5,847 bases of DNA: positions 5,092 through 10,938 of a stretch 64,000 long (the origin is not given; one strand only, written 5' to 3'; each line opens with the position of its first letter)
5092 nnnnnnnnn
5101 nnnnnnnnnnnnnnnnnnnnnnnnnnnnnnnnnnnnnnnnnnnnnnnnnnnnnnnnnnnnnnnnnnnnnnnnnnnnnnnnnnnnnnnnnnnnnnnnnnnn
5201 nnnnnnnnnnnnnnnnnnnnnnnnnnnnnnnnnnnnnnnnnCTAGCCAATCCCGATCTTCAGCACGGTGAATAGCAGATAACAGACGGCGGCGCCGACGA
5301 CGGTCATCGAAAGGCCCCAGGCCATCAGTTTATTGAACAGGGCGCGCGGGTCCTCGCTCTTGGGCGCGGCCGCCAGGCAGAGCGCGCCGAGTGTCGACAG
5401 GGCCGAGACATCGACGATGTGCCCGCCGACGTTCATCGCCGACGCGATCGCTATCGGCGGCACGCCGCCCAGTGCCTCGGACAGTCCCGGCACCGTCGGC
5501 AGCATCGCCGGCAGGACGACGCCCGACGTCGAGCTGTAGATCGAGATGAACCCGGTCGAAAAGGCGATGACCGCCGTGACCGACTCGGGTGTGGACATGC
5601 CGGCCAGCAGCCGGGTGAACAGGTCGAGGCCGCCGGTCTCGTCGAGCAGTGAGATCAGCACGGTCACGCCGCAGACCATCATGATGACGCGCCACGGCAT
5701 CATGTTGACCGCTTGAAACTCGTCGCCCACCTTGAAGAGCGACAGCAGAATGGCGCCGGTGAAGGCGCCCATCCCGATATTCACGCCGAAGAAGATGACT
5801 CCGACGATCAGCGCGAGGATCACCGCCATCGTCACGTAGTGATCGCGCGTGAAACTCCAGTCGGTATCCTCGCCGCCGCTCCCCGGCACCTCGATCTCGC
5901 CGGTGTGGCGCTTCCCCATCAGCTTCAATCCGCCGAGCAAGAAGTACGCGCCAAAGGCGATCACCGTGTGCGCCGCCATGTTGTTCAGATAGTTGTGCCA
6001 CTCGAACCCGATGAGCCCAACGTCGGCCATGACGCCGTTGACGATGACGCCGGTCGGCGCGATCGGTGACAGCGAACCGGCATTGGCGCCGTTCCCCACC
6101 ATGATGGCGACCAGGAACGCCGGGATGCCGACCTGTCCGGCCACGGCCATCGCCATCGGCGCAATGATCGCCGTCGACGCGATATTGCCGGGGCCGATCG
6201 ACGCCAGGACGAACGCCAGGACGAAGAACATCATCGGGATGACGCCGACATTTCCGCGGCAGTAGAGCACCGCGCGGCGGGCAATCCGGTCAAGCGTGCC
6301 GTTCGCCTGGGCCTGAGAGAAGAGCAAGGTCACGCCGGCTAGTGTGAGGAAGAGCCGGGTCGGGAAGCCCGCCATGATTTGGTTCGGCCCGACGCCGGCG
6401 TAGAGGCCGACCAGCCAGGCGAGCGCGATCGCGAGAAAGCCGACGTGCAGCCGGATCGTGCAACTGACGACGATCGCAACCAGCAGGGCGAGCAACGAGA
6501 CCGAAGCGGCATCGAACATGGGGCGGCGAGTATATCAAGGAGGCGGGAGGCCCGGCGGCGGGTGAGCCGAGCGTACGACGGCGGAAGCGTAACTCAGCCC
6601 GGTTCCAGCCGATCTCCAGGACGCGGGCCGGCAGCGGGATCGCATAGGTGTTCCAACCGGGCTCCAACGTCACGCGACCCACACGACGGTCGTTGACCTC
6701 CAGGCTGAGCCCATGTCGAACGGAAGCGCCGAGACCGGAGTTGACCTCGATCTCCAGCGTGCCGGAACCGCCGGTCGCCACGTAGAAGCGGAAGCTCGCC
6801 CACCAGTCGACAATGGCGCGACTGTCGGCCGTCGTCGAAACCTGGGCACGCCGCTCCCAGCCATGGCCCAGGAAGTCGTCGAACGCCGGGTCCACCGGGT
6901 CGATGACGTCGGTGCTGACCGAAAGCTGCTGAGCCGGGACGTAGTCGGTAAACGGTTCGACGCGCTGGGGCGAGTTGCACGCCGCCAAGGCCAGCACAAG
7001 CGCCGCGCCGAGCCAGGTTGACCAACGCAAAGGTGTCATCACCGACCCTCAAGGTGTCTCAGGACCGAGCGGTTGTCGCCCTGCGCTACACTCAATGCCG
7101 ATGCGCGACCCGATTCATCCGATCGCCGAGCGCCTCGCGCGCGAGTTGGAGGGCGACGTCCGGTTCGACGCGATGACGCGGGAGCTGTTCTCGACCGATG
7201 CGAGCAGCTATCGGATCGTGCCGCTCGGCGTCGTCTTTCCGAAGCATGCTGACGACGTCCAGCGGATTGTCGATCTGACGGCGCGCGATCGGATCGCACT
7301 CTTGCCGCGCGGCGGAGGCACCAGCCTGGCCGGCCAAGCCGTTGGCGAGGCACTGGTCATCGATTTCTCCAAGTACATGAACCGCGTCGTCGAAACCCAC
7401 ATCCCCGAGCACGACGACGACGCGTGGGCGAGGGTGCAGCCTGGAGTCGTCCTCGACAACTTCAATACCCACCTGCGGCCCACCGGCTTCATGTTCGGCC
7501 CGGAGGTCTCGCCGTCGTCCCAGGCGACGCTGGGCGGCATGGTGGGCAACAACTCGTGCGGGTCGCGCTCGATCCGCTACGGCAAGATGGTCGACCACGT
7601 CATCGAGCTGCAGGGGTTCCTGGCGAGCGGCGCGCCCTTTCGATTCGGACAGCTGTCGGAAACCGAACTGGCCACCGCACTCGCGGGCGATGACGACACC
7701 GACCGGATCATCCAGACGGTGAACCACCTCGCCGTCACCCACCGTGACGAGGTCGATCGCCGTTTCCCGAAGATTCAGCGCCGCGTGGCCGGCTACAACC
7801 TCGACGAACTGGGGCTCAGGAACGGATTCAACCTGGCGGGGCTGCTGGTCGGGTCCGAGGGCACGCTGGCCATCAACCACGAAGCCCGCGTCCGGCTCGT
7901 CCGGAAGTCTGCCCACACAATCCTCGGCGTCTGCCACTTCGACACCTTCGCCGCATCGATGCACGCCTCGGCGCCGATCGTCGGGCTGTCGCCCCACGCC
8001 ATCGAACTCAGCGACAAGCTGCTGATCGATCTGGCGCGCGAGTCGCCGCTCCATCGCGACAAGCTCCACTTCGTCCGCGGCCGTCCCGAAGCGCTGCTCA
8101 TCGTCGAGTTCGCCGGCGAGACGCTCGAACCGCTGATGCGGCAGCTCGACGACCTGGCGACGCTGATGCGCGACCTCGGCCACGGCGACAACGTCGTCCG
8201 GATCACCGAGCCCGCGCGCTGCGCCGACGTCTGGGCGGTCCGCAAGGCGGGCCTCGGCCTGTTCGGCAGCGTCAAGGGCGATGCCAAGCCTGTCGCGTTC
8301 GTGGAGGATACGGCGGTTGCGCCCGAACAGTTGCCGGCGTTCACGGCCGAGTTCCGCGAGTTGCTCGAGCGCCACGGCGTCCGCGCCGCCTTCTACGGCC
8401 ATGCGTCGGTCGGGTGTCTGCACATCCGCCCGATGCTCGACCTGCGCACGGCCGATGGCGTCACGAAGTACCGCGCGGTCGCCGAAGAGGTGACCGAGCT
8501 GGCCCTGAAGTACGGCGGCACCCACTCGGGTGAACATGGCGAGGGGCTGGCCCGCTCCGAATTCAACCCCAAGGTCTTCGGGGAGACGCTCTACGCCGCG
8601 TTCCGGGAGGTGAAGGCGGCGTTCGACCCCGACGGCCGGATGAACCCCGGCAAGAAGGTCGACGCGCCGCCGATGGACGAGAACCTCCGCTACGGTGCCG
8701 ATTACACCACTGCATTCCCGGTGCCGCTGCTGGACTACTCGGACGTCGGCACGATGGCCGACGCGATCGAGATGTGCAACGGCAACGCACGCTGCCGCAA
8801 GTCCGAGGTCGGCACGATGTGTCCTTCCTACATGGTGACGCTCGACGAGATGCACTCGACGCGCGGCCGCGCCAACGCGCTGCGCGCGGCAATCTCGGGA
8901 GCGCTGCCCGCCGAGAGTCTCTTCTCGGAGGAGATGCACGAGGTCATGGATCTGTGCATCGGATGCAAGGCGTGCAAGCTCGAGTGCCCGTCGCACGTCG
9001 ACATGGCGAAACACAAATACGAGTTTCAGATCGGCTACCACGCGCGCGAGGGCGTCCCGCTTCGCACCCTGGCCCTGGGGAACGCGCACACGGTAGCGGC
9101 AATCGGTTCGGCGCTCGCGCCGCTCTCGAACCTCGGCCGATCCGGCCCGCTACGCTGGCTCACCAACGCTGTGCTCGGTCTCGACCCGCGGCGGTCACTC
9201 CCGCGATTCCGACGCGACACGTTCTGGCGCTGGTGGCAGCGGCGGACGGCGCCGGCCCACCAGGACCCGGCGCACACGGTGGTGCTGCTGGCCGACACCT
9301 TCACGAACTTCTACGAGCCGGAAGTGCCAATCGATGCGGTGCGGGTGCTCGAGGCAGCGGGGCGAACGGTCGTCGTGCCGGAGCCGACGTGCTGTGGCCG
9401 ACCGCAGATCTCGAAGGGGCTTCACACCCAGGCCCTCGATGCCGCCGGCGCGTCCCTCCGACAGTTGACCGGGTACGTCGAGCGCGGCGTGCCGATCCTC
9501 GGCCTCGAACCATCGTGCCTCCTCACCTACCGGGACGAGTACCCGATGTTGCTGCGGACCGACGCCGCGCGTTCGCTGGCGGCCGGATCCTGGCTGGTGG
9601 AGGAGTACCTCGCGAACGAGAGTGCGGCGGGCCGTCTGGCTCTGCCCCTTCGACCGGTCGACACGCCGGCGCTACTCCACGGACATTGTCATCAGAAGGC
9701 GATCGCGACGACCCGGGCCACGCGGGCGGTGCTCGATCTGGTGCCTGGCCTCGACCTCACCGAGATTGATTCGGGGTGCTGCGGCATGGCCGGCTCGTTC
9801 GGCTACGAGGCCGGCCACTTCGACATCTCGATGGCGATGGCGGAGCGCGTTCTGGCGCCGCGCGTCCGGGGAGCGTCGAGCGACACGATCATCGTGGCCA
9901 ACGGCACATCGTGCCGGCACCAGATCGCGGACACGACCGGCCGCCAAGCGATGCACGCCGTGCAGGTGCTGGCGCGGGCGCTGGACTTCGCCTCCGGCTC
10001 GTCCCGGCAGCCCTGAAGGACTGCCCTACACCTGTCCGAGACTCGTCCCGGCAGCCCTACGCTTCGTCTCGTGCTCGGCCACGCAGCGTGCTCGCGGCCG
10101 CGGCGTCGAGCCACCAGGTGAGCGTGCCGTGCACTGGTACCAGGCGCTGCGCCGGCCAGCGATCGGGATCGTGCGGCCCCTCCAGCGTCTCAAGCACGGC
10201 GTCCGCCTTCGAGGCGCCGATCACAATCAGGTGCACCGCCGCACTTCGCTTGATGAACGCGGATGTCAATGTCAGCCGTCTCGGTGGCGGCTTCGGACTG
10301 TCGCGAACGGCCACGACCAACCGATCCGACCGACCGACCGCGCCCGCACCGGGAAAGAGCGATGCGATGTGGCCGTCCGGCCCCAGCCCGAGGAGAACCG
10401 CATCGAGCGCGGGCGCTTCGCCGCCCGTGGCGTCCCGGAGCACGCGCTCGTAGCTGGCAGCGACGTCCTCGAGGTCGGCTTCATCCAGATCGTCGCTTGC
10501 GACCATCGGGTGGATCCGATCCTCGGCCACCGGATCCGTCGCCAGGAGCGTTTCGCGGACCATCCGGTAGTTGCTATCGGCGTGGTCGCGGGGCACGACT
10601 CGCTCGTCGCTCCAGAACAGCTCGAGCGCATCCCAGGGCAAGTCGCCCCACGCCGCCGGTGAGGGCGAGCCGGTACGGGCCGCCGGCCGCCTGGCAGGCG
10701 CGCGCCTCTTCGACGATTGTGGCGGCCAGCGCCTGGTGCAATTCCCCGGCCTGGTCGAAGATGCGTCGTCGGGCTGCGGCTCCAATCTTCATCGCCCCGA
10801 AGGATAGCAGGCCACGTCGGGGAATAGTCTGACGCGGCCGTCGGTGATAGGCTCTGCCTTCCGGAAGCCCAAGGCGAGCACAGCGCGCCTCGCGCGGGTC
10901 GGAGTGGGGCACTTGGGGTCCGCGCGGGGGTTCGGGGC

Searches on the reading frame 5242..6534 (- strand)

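Call 27: search_protein_families(library=pfam, proteins=[window:5242-6534:-], max_evalue=0.001)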
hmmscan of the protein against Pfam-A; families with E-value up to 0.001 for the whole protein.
window:5242-6534:- (430 aa): 2 families
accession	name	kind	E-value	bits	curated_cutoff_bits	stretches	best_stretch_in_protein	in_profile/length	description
PF07158.17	MatC_N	-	3.4e-31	108.8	23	1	12-154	6-149/149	Dicarboxylate carrier protein MatC N-terminus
PF03600.22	CitMHS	-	8.1e-27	94.6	31.9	2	24-367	6-335/336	Citrate transporter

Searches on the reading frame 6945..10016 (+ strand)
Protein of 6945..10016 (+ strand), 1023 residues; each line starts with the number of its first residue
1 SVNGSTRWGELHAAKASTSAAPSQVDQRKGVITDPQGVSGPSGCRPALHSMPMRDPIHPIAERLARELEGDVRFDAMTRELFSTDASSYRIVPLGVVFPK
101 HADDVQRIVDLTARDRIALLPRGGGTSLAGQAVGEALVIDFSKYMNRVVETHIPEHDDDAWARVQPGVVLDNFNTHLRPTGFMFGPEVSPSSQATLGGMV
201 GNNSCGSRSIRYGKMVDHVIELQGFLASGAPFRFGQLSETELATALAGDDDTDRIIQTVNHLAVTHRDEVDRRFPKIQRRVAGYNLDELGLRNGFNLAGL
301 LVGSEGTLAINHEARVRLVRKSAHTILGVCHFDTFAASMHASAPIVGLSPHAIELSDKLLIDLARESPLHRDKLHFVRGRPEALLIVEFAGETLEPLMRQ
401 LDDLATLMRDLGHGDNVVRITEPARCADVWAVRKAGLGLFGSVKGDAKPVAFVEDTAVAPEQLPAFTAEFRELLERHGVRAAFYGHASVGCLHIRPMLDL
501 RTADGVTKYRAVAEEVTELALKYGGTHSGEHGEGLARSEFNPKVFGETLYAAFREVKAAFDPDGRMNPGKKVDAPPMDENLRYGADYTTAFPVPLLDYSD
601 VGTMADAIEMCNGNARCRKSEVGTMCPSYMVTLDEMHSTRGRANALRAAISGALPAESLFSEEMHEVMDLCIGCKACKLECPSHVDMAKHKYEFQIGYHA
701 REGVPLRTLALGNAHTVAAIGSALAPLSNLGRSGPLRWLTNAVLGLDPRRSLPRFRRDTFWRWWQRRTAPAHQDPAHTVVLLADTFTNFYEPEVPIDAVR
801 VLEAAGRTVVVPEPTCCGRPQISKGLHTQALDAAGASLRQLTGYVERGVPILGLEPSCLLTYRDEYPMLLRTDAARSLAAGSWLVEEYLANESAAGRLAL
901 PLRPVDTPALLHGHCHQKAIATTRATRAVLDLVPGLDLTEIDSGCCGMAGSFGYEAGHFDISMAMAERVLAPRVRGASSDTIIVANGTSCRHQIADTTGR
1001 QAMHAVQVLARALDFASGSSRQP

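Call 27: search_protein_families(library=pfam, proteins=[window:6945-10016:+], max_evalue=0.001)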
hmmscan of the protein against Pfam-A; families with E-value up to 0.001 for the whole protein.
window:6945-10016:+ (1023 aa): 5 families
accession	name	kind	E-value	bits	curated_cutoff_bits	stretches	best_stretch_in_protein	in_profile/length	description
PF02913.24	FAD-oxidase_C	-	3e-49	168.4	21.2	1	323-570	3-247/248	FAD linked oxidases, C-terminal domain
PF01565.28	FAD_binding_4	-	7e-33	113.7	26.4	1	93-231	1-135/139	FAD binding domain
PF13183.11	Fer4_8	-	4.9e-07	30.6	27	1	608-685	2-68/68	4Fe-4S dicluster domain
PF02754.22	CCG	-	9.9e-07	29.2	20.6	0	912-994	4-84/85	Cysteine-rich domain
PF13534.11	Fer4_17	-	5.3e-06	27.3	22.2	1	611-686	2-61/61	4Fe-4S dicluster domain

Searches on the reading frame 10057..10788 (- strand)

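Call 27: search_protein_families(library=pfam, proteins=[window:10057-10788:-], max_evalue=0.001)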
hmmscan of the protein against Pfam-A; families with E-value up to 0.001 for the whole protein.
window:10057-10788:- (243 aa): 1 family
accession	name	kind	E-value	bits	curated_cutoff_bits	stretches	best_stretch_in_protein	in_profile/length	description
PF01182.26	Glucosamine_iso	-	4.6e-55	187.3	27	1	47-225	52-225/225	Glucosamine-6-phosphate isomerases/6-phosphogluconolactonase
